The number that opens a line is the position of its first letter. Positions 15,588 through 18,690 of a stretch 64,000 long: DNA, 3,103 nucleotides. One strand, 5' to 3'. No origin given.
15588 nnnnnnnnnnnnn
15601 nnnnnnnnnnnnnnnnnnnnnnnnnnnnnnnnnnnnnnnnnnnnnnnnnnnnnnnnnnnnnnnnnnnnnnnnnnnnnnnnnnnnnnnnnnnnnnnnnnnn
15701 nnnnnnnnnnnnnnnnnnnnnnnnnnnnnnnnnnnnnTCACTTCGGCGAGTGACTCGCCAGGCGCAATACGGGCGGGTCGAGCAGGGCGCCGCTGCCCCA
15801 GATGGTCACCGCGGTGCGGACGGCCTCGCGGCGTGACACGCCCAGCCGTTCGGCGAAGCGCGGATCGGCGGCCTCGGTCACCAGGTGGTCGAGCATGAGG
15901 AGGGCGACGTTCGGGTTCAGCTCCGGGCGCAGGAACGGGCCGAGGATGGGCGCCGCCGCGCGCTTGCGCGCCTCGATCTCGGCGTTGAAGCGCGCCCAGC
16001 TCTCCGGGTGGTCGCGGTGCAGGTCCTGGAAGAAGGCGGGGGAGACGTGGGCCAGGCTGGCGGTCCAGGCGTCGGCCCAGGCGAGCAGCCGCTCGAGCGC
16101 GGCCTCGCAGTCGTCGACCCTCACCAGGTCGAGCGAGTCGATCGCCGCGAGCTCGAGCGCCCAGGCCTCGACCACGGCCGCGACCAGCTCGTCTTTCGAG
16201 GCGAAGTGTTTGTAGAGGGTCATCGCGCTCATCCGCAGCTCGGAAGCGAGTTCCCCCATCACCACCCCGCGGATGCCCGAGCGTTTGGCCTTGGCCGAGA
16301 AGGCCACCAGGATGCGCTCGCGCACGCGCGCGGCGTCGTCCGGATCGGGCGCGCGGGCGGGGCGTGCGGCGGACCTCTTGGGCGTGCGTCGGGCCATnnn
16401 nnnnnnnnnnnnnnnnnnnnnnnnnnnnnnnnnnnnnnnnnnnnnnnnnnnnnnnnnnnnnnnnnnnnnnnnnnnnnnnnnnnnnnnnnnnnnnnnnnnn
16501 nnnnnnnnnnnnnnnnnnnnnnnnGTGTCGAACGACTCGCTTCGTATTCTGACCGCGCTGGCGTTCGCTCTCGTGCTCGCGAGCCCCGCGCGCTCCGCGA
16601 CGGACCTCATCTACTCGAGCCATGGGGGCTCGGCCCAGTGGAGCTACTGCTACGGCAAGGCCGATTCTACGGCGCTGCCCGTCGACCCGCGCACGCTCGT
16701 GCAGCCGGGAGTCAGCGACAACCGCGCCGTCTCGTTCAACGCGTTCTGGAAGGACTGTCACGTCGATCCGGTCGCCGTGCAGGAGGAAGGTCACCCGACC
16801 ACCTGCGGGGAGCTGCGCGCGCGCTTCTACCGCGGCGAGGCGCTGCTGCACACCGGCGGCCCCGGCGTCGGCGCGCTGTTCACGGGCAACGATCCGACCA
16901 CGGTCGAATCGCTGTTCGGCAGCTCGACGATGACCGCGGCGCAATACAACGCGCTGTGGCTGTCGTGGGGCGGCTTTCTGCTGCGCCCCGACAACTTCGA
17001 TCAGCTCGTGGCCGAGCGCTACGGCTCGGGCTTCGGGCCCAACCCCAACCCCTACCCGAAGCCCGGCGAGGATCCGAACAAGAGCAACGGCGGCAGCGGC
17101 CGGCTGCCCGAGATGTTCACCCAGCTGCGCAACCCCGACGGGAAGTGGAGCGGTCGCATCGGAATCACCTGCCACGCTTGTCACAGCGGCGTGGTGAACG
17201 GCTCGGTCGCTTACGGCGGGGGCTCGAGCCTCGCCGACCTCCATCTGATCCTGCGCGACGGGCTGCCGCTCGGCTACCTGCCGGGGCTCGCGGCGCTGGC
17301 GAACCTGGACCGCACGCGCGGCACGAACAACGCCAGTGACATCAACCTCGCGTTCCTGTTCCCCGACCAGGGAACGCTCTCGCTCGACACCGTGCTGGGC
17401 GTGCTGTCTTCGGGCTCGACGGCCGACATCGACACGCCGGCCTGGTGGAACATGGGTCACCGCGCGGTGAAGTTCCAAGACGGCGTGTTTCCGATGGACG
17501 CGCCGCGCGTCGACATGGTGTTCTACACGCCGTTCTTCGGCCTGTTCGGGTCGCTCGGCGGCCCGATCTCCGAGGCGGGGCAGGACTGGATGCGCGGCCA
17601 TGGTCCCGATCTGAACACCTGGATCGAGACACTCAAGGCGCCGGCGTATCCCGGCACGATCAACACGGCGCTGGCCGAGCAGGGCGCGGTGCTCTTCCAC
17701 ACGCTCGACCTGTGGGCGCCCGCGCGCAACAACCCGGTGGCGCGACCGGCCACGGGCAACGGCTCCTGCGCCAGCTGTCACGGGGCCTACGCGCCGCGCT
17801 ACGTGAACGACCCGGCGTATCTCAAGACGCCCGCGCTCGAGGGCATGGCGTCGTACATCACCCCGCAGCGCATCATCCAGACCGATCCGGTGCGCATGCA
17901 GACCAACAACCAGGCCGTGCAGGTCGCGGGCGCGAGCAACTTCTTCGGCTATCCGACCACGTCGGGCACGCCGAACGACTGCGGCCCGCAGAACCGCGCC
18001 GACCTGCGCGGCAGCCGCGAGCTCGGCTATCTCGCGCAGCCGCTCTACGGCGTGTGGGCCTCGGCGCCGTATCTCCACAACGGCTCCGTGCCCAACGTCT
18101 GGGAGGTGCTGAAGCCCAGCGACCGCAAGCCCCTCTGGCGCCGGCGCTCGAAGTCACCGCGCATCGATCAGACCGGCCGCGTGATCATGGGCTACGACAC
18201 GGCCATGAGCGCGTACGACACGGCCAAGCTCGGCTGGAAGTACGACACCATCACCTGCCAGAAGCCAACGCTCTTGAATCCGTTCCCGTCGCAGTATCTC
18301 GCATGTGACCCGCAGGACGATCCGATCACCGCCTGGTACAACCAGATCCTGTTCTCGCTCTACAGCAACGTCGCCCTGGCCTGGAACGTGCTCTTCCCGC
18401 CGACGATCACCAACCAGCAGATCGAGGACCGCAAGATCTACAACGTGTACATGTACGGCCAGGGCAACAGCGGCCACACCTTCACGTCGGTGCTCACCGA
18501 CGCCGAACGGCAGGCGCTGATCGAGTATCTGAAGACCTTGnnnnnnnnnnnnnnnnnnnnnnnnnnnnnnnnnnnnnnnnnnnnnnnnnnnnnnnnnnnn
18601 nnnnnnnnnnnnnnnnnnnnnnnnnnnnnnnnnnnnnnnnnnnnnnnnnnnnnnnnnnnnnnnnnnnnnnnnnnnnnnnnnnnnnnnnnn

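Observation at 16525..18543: RoxA-like rubber oxygenase gene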

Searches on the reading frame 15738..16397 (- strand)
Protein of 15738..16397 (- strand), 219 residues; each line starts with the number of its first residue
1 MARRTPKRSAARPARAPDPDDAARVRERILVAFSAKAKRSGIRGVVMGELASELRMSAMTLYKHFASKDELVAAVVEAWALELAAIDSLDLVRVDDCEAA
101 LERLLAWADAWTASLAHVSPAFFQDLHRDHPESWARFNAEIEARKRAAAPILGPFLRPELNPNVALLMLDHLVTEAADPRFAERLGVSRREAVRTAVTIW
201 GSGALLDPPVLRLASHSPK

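Call 10: search_protein_families(library=pfam, proteins=[window:15738-16397:-], max_evalue=0.001)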
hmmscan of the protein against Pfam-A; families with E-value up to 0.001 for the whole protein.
window:15738-16397:- (219 aa): 1 family
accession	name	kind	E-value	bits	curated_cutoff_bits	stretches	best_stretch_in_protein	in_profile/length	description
PF00440.29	TetR_N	-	2.9e-08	33.8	24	1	40-75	12-47/47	Bacterial regulatory proteins, tetR family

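Call 45: search_protein_families(library=ncbifam, proteins=[window:15738-16397:-], max_evalue=0.0001)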
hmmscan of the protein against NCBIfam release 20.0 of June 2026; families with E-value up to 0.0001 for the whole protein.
window:15738-16397:- (219 aa): 2 families
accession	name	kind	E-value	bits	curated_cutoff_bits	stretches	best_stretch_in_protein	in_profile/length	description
NF050111.1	TransRegSACE7040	equivalog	3e-06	27.3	250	1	26-108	3-85/186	SACE_7040 family transcriptional regulator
NF041196.1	ScbR_bind_reg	equivalog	1.4e-05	25.4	150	1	22-82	4-64/191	ScbR family autoregulator-binding transcription factor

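Call 57: search_solved_structures(query=window:15738-16397:-, max_evalue=0.01)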
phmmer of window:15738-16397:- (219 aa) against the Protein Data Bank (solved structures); distinct sequences matched with E-value up to 0.01: 17.
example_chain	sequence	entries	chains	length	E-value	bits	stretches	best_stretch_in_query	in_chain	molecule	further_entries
2d6y_A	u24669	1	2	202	7.9e-06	29.4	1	23-110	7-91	putative tetR family regulatory protein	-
2hyj_A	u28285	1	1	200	0.0002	24.8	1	21-76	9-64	Putative tetR-family transcriptional regulator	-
6srn_A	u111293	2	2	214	0.00021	24.8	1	10-102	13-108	TetR family transcriptional regulator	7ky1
2qwt_A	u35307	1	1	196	0.0003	24.3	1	11-78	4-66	Transcriptional regulator, TetR family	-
3he0_A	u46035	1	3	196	0.00037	23.9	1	20-113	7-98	Transcriptional regulator, TetR family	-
3vuq_A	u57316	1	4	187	0.00065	23.1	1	26-121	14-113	Transcriptional regulator (TetR/AcrR family)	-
5yej_A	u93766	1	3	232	0.0007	23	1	31-110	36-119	TetR family transcriptional regulator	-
5xs9_A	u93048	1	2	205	0.00075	22.9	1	38-110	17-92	TetR family transcriptional regulator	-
5yek_A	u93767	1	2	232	0.00084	22.8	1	32-110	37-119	TetR family transcriptional regulator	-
3jsj_A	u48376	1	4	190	0.0012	22.3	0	25-76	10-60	Putative TetR-family transcriptional regulator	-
2pz9_A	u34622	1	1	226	0.0013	22.1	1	21-89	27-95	Putative regulatory protein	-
3cwr_A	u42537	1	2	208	0.0029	21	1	10-126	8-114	Transcriptional regulator, TetR family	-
4ich_A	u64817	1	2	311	0.0038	20.6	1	11-77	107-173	Transcriptional regulator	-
5k7f_A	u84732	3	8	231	0.0052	20.2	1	18-107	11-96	Transcriptional regulator, TetR family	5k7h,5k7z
3on4_A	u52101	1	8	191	0.0068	19.8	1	20-91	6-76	Transcriptional regulator, TetR family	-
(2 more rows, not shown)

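Call 59: find_homologous_proteins(query=window:15738-16397:-, max_evalue=1e-20)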
Query window:15738-16397:- (219 aa): 317 proteins with E <= 1e-20 among 5975 candidates; the best 120 are listed.
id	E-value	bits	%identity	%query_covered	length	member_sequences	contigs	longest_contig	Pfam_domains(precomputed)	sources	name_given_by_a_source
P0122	1.1e-133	462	100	100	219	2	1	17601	PF00440.30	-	-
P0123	3.0e-113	395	87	100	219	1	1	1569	PF00440.30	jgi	-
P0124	8.4e-109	380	83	100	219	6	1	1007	PF00440.30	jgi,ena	-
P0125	1.2e-108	380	85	98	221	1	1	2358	PF00440.30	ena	-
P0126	1.8e-108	379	85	97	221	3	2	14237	PF00440.30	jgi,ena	-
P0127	2.7e-104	366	81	98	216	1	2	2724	PF00440.30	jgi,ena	-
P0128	1.5e-103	363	84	95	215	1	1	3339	PF00440.30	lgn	-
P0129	2.7e-103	362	83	97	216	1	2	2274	PF00440.30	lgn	-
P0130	3.9e-103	362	83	97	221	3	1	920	PF00440.30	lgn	-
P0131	5.4e-101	355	80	98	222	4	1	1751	PF00440.30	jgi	jgi:AcrR family transcriptional regulator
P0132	1.8e-100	353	80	95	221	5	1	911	PF00440.30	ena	-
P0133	2.3e-100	353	85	89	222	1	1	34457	PF00440.30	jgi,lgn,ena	-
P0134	2.6e-100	353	81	97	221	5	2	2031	PF00440.30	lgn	-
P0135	2.6e-100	353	81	96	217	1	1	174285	PF00440.30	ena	-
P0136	4.1e-100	352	79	97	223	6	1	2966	PF00440.30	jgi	jgi:AcrR family transcriptional regulator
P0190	3.3e-88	313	76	97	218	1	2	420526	PF00440.30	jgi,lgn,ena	-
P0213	2.2e-83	297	71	91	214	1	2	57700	PF00440.30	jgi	jgi:AcrR family transcriptional regulator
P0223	1.2e-81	292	69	94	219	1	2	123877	PF00440.30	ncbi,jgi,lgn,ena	-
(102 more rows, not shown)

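Call 60: find_encoding_contigs(protein=P0135, flank=4000, max_places=1)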
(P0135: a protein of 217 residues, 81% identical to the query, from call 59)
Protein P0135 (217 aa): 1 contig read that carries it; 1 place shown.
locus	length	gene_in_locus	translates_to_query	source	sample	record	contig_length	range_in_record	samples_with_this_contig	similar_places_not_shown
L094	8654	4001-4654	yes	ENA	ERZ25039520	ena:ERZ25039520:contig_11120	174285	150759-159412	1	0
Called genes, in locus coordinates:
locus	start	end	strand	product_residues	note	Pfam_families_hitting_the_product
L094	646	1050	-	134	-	PF00903:Glyoxalase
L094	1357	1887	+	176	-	PF00378:ECH_1, PF16113:ECH_2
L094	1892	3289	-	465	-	PF21419:RoxA-like_Cyt-c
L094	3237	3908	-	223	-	-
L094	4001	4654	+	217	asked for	PF00440:TetR_N (weak)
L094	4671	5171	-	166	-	PF13472:Lipase_GDSL_2 (weak)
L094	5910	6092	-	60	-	-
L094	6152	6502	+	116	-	PF02770:Acyl-CoA_dh_M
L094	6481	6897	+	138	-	PF00441:Acyl-CoA_dh_1, PF08028:Acyl-CoA_dh_2 (weak)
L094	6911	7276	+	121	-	PF13452:FAS1_DH_region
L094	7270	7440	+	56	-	-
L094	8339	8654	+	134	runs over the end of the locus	PF00378:ECH_1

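Call 61: find_encoding_contigs(protein=P0190, flank=4000, max_places=1)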
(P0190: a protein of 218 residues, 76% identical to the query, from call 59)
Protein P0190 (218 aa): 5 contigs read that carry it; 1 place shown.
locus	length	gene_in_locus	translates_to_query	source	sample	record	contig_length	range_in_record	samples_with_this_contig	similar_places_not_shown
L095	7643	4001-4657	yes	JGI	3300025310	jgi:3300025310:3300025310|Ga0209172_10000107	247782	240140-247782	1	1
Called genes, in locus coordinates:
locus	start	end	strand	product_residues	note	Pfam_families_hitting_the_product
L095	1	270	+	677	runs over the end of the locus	PF00753:Lactamase_B, PF12706:Lactamase_B_2, PF14863:Alkyl_sulf_dimr, PF14864:Alkyl_sulf_C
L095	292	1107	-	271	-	PF13714:PEP_mutase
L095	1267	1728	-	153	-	PF04828:GFA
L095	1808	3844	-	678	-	PF21419:RoxA-like_Cyt-c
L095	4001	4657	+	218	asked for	PF00440:TetR_N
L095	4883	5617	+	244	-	-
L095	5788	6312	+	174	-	PF20409:SnoaL_5, PF12680:SnoaL_2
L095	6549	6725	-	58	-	PF07885:Ion_trans_2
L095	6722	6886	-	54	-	-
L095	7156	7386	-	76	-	-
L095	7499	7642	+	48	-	?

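Call 62: find_encoding_contigs(protein=P0133, flank=4000, max_places=1)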
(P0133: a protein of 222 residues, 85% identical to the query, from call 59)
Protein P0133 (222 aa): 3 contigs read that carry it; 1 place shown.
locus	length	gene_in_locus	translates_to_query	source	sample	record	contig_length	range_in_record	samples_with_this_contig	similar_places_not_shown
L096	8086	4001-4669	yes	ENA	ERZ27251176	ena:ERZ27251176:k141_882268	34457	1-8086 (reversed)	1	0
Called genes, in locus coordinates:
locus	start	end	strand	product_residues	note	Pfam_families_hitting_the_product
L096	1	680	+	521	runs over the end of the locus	PF02776:TPP_enzyme_N, PF02775:TPP_enzyme_C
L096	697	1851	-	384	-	PF02771:Acyl-CoA_dh_N (faint), PF08028:Acyl-CoA_dh_2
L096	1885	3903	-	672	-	PF13442:Cytochrome_CBB3 (faint), PF21419:RoxA-like_Cyt-c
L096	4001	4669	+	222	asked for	PF00440:TetR_N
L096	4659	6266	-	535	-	PF07396:Porin_O_P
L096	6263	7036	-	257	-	PF13531:SBP_bac_11, PF01547:SBP_bac_1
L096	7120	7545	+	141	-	PF00126:HTH_1 (weak)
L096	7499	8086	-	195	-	?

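Call 63: find_encoding_contigs(protein=P0213, flank=4000, max_places=1)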
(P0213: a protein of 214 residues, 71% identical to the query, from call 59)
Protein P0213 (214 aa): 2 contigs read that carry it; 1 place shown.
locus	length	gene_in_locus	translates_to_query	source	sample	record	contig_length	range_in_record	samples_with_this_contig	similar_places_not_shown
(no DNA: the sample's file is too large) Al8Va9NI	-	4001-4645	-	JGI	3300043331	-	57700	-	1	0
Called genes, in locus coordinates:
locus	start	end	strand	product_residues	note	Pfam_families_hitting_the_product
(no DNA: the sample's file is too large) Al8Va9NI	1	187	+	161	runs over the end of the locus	-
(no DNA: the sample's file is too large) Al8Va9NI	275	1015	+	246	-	PF05050:Methyltransf_21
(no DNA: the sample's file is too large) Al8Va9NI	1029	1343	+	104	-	PF07883:Cupin_2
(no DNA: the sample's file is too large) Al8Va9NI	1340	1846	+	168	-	-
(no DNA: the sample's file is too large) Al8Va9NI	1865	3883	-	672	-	PF13442:Cytochrome_CBB3 (faint), PF21419:RoxA-like_Cyt-c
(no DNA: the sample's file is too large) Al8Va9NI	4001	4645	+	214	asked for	PF00440:TetR_N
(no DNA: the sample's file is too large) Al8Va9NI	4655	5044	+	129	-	PF00903:Glyoxalase, PF18029:Glyoxalase_6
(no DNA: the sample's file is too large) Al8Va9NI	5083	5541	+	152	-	PF04075:F420H2_quin_red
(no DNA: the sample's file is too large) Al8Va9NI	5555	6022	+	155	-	PF12088:DUF3565, PF09313:TehB-like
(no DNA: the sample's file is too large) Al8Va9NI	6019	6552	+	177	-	PF13302:Acetyltransf_3, PF00583:Acetyltransf_1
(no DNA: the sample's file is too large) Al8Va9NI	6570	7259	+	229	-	PF03544:TonB_C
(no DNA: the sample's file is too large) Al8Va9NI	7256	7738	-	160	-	PF06803:DUF1232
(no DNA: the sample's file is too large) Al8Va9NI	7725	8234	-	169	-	PF00293:NUDIX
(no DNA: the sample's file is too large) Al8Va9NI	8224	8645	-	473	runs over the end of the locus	PF01663:Phosphodiest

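Call 64: find_encoding_contigs(protein=P0223, flank=4000, max_places=1)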
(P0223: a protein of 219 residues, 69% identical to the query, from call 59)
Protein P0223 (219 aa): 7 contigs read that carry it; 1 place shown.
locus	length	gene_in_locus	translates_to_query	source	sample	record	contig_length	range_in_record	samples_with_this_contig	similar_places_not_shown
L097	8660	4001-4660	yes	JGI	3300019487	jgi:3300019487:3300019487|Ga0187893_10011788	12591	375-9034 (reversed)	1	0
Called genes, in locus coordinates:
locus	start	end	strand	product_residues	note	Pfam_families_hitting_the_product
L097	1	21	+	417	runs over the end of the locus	PF00282:Pyridoxal_deC, PF00266:Aminotran_5 (faint), PF01041:DegT_DnrJ_EryC1 (weak)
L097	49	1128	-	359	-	PF00296:Bac_luciferase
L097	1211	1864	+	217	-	PF01914:MarC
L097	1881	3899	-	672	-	PF13442:Cytochrome_CBB3 (faint), PF21419:RoxA-like_Cyt-c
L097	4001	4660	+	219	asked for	PF00440:TetR_N (weak)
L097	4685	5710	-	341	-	-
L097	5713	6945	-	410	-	-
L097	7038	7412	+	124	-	-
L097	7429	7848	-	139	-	PF00334:NDK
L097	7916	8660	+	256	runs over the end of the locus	PF13489:Methyltransf_23, PF08241:Methyltransf_11, PF08242:Methyltransf_12 (weak), PF13649:Methyltransf_25, PF13847:Methyltransf_31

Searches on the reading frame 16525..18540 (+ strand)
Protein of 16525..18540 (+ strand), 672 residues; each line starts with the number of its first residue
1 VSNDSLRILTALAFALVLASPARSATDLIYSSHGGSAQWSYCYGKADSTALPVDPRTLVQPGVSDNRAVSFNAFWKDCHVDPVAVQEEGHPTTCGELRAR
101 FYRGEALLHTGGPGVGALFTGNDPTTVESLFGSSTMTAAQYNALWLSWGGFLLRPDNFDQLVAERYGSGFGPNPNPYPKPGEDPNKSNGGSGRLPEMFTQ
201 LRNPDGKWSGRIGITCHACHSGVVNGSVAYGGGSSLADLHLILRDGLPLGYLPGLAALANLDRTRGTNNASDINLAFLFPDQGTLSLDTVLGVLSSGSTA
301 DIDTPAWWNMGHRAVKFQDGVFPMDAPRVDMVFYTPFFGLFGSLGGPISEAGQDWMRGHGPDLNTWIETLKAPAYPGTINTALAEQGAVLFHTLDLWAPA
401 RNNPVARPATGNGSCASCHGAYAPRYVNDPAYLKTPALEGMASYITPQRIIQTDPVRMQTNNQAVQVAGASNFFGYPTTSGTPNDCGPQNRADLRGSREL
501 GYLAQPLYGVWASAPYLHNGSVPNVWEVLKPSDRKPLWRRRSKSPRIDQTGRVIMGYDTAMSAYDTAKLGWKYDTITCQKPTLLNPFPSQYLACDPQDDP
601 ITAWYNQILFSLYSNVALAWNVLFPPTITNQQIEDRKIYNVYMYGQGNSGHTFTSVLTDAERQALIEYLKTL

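Call 4: search_protein_families(library=pfam, proteins=[window:16525-18540:+], max_evalue=1)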
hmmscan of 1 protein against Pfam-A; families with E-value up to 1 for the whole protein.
window:16525-18540:+ (672 aa): 5 families
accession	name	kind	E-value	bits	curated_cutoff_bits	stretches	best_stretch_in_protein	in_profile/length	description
PF21419.2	RoxA-like_Cyt-c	-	5.3e-20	71.1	26.7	1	501-539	1-39/39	RoxA-like, cytochrome c-like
PF13442.11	Cytochrome_CBB3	-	1.4e-05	25.7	27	0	626-669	25-68/68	Cytochrome C oxidase, cbb3-type, subunit III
PF00034.26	Cytochrom_C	-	0.00058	21.6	21.3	0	637-672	57-89/90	Cytochrome c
PF14522.11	Cytochrome_C7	-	0.15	12.3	24.8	0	213-223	13-23/67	Cytochrome c7 and related cytochrome c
PF09086.16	DUF1924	-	0.32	11.8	22.5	1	410-461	24-73/96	Domain of unknown function (DUF1924)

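Call 5: search_protein_families(library=ncbifam, proteins=[window:16525-18540:+], max_evalue=1)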
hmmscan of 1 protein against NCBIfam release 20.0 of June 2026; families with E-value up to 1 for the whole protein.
window:16525-18540:+ (672 aa): 5 families
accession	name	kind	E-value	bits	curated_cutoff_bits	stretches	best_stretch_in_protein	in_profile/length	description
NF050034.1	RoxB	equivalog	0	1074.8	900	1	28-672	1-652/652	rubber dioxygenase RoxB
NF051462.1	RoxC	equivalog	2.1e-178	595.1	900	1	23-672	155-812/812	putative rubber dioxygenase RoxC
NF050033.2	RoxA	exception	7.1e-139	464.3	1000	2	10-477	12-464/673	rubber dioxygenase RoxA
NF040606.1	CytoC_perox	subfamily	6.9e-31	108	150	4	495-536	425-460/524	di-heme-cytochrome C peroxidase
TIGR01904.2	GSu_C4xC__C2xCH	domain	0.2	11.4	27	0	206-222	42-58/73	CxxxxCH/CxxCH domain c-type cytochrome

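Call 6: search_solved_structures(query=window:16525-18540:+, max_evalue=10, show_alignments=2)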
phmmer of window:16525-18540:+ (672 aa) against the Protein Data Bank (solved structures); distinct sequences matched with E-value up to 10: 2.
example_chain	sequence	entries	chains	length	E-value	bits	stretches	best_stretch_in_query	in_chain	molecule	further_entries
4b2n_A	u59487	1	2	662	4.1e-117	395.2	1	41-672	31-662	70 KDA PROTEIN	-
7k46_A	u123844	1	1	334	2.3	9.3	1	560-623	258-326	Aspartate carbamoyltransferase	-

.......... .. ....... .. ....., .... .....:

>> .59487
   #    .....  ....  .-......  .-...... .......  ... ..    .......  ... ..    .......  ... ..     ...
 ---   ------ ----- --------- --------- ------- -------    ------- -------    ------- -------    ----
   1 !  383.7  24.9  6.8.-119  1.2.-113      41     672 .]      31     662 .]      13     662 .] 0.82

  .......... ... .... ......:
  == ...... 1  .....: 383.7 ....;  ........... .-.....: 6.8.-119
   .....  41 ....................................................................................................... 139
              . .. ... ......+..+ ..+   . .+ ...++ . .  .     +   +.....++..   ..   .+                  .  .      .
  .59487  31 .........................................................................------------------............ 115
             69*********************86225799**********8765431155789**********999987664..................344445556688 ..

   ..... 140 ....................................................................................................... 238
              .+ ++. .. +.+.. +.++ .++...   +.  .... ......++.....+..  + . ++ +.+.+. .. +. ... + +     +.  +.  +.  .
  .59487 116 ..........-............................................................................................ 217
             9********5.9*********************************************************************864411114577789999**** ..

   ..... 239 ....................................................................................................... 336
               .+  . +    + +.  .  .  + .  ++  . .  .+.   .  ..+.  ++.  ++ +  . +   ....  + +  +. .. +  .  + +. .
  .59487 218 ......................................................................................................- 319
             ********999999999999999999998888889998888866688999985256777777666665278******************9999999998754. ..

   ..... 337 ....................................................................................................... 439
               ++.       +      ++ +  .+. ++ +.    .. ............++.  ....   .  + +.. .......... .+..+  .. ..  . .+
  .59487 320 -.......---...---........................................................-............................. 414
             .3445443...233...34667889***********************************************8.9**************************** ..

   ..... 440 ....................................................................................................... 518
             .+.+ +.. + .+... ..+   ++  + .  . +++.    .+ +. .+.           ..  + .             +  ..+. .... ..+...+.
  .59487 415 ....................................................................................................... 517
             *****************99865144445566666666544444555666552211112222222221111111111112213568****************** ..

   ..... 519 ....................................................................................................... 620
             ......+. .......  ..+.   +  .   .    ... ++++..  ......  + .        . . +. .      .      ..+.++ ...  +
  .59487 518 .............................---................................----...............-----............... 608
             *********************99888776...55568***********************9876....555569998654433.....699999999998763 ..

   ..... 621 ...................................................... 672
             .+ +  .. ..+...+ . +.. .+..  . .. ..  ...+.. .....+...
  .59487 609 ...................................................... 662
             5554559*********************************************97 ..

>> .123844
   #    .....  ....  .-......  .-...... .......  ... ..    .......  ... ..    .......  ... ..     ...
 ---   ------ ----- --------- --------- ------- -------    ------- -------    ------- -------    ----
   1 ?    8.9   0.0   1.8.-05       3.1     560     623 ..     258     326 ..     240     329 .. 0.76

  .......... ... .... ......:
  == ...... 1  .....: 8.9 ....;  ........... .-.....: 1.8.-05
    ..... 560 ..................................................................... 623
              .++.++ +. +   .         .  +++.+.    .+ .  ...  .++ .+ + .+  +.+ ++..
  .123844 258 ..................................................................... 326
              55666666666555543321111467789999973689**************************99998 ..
